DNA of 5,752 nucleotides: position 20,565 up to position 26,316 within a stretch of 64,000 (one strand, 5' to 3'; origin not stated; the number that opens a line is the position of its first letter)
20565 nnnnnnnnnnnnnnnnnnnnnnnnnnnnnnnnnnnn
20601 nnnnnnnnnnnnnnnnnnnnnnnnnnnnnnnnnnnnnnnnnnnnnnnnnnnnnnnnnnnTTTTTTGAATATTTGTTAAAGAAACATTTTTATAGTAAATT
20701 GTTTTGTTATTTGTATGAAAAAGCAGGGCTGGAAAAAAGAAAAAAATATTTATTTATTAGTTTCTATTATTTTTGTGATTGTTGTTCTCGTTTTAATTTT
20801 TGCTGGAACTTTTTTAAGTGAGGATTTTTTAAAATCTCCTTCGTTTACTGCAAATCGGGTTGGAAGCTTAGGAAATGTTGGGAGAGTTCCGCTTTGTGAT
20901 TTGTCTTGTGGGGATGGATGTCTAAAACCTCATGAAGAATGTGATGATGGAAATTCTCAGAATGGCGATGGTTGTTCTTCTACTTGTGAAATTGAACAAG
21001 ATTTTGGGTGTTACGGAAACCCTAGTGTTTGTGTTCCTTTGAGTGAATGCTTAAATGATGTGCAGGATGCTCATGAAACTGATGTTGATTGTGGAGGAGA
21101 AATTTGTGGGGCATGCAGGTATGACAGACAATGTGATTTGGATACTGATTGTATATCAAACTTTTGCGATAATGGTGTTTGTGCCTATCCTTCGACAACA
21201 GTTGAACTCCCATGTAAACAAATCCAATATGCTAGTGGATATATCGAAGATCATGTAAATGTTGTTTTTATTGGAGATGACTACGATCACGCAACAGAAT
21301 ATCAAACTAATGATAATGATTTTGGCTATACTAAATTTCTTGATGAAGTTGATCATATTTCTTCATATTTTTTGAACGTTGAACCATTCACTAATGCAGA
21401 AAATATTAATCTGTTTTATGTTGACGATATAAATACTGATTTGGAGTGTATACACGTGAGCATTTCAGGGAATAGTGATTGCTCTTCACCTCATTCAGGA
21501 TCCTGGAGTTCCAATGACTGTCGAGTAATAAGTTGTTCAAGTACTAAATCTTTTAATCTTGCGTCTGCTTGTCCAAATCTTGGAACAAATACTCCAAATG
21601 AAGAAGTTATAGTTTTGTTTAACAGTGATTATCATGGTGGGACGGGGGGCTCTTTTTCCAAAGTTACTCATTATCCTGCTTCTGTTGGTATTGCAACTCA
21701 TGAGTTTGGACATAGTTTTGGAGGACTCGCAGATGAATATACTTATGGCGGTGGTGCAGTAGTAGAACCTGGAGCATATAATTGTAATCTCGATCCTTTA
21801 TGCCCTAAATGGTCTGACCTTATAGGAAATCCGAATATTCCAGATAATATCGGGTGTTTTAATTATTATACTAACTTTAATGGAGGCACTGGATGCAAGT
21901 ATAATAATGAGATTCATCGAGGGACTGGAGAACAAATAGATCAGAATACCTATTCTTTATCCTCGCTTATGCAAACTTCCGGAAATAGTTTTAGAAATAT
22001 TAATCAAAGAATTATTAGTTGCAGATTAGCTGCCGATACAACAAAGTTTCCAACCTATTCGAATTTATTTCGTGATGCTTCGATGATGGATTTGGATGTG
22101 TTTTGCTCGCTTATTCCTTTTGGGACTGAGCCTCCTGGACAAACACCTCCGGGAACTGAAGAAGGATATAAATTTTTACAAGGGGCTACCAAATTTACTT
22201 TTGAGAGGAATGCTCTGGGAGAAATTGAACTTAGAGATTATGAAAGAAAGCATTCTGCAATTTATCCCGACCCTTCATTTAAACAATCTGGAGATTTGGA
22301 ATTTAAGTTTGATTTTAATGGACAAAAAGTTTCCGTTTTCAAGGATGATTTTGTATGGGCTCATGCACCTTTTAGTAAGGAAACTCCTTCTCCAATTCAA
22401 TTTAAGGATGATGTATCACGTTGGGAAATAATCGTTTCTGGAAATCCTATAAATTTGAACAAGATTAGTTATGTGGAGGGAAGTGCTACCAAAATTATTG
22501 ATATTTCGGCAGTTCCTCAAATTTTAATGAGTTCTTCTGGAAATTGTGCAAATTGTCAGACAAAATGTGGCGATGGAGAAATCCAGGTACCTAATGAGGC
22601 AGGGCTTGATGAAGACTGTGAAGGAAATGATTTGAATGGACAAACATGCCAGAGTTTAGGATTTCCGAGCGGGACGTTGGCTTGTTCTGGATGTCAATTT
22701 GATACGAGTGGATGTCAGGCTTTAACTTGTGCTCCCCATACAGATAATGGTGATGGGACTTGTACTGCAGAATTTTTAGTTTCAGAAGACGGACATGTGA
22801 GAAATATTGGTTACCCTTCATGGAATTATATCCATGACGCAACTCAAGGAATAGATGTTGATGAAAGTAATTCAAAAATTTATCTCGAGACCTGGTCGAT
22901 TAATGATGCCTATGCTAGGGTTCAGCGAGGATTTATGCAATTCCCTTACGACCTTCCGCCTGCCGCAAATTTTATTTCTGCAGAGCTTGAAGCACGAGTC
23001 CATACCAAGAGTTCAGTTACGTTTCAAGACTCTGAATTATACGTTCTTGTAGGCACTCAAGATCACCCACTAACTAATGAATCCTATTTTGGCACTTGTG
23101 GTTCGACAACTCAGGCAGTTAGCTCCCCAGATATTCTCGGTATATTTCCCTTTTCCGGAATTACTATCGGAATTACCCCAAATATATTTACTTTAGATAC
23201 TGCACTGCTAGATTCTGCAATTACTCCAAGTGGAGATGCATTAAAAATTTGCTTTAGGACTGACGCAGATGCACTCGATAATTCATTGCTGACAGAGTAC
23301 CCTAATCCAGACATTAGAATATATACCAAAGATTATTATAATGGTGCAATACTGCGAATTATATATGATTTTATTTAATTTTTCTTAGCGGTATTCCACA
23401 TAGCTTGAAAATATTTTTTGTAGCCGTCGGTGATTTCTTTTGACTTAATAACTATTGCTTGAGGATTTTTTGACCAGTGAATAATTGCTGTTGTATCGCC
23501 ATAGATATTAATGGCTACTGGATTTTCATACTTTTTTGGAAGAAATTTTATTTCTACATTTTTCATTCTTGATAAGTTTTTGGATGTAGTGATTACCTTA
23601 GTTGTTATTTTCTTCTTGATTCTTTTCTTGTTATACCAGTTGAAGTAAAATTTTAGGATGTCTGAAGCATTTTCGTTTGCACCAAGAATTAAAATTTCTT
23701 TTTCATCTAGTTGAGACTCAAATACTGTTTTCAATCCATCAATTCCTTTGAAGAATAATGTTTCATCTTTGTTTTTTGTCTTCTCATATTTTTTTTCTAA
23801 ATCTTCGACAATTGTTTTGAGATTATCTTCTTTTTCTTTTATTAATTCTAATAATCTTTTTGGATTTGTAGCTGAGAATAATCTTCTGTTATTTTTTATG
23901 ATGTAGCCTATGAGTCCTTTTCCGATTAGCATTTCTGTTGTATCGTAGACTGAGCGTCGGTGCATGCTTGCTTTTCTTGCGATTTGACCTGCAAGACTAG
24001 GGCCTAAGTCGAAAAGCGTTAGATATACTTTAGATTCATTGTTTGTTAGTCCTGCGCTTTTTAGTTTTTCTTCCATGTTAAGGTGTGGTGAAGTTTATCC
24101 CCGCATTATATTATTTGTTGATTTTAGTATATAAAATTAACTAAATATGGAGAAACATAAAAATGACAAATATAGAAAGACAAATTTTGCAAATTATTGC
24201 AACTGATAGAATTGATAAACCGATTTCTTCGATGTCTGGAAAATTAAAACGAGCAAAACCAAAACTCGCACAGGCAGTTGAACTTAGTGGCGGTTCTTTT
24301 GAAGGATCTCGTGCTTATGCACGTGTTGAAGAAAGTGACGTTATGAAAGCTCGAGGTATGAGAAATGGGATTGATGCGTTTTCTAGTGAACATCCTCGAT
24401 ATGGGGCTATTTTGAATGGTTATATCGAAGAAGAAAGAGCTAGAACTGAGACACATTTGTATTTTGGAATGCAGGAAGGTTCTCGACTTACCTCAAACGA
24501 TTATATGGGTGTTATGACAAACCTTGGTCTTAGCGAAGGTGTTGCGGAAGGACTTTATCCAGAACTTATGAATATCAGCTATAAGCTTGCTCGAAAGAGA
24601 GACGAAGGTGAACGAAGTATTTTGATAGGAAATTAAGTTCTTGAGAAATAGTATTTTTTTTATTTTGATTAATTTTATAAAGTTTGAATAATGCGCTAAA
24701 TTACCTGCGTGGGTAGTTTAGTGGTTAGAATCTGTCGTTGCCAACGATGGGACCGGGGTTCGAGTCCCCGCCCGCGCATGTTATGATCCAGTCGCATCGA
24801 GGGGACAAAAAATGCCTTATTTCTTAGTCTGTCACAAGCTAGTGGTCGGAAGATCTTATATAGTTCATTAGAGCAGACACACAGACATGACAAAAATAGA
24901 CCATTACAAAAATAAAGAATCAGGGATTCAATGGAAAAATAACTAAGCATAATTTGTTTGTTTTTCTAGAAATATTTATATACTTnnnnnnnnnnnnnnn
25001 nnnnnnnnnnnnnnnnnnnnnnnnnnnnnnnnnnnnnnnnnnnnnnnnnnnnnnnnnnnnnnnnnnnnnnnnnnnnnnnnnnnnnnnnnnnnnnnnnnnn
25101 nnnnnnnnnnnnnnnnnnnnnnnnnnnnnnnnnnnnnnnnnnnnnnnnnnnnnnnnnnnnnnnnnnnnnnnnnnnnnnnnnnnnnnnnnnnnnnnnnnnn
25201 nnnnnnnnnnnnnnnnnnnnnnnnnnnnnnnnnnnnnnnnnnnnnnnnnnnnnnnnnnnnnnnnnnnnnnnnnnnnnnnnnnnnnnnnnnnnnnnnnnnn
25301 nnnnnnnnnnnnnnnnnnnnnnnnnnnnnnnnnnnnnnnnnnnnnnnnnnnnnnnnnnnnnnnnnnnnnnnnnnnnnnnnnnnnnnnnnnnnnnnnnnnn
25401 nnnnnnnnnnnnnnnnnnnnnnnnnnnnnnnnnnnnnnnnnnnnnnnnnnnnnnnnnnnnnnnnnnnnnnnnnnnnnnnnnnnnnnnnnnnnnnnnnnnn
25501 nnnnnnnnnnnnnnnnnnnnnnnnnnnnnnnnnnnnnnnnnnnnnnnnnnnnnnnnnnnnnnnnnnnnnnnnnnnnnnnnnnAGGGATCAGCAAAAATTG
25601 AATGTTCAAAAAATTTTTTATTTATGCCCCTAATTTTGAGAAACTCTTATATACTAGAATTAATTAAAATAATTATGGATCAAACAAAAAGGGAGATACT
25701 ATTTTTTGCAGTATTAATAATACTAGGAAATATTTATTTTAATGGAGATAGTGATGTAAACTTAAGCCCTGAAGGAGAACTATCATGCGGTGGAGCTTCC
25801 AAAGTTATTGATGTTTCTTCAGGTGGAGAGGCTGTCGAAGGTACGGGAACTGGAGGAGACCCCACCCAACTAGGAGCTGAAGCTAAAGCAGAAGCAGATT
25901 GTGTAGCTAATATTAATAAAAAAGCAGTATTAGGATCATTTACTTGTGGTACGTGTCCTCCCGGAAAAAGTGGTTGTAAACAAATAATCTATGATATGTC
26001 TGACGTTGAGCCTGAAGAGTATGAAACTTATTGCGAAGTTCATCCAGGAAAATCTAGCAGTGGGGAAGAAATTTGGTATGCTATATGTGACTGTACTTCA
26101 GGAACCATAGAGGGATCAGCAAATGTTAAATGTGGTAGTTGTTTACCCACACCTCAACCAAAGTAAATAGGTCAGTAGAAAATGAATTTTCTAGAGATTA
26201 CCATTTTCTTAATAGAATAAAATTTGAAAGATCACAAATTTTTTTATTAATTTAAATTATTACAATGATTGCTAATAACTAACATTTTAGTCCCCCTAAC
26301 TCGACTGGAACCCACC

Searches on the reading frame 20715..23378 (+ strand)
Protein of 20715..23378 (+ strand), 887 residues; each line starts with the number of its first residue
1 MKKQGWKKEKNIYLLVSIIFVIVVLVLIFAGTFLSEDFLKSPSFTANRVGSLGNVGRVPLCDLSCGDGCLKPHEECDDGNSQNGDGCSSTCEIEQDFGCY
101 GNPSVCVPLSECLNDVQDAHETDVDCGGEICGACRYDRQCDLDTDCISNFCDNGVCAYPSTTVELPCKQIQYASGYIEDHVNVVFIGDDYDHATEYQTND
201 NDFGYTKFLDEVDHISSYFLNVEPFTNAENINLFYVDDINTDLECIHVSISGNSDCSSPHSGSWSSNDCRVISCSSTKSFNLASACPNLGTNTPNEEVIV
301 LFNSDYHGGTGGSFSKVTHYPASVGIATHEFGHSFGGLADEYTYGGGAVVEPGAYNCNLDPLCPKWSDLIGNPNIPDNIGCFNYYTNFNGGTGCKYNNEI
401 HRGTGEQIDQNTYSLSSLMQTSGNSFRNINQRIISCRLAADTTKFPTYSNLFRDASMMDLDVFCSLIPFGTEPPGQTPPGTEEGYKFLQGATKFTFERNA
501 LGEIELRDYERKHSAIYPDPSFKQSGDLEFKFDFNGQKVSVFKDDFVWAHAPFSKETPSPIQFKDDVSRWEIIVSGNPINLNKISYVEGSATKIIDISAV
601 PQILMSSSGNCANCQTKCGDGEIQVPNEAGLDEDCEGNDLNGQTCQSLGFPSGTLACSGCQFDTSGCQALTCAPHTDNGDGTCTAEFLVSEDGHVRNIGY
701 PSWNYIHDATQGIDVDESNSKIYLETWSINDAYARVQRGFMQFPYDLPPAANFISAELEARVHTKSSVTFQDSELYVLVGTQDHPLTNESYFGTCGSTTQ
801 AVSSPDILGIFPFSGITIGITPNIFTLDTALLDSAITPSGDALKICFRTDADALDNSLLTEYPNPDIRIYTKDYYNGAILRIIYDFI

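Call 66: search_protein_families(library=pfam, proteins=[window:20715-23378:+], max_evalue=0.01)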
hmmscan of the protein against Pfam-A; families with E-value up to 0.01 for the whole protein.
window:20715-23378:+ (887 aa): 2 families
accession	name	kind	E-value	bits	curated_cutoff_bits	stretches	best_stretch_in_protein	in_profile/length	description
PF09471.16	Peptidase_M64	-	1.4e-07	31.5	26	1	292-372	108-199/302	IgA Peptidase M64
PF13948.11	DUF4215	-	1.1e-05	26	27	1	61-91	17-46/47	Domain of unknown function (DUF4215)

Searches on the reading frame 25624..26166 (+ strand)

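Call 66: search_protein_families(library=pfam, proteins=[window:25624-26166:+], max_evalue=0.01)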
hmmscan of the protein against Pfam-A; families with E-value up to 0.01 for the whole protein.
window:25624-26166:+ (180 aa): 0 families

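Call 68: search_protein_families(library=ncbifam, proteins=[window:25624-26166:+], max_evalue=10)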
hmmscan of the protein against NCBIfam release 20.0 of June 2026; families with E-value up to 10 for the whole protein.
window:25624-26166:+ (180 aa): 1 family
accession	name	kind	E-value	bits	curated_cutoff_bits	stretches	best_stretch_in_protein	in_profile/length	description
NF041622.1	KwaA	equivalog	0.1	12.4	100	1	8-41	93-126/182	anti-phage protein KwaA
